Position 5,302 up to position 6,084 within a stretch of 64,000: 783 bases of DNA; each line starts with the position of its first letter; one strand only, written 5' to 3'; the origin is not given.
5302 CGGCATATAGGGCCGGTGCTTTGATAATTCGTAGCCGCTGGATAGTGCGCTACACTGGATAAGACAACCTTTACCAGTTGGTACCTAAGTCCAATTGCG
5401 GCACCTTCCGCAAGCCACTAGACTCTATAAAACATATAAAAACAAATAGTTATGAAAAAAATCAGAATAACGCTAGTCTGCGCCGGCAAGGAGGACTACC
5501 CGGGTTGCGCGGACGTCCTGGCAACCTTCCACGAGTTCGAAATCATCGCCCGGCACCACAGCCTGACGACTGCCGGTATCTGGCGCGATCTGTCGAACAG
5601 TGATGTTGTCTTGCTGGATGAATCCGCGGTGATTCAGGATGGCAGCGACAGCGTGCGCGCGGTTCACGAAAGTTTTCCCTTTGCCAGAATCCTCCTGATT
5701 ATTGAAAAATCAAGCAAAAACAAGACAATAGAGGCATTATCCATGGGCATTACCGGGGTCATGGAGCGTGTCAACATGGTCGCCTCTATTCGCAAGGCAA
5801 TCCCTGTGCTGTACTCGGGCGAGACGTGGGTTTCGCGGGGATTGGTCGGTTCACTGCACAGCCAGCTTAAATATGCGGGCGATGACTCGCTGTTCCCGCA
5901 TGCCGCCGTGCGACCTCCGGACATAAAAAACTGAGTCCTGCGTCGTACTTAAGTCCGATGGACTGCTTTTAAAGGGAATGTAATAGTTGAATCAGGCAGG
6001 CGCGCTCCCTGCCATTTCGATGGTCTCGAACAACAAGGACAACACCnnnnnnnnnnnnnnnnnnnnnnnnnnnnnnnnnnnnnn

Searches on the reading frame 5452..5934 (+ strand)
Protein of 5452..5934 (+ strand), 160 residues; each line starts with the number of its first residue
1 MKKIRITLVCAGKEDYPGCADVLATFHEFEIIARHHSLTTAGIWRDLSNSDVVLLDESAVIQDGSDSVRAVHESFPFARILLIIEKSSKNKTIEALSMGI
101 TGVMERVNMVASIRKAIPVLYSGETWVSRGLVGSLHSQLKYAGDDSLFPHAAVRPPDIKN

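Call 5: search_protein_families(library=pfam, proteins=[window:5452-5934:+], max_evalue=0.01)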
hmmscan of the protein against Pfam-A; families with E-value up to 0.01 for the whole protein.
window:5452-5934:+ (160 aa): 0 families

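Call 6: search_protein_families(library=ncbifam, proteins=[window:5452-5934:+], max_evalue=0.01)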
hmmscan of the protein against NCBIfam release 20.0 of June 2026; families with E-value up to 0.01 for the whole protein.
window:5452-5934:+ (160 aa): 3 families
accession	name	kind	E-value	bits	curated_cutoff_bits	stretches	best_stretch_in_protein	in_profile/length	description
NF052445.1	RespRegMctR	equivalog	5.6e-07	29.2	300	1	15-137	13-135/205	two-component system response regulator MctR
NF011896.0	PRK15369.1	equivalog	0.0016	18.1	242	1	17-106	17-106/211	two component system response regulator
NF007018.1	PRK09483.1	equivalog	0.0072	16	280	1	20-141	18-140/217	UvrY/SirA/GacA family response regulator transcription factor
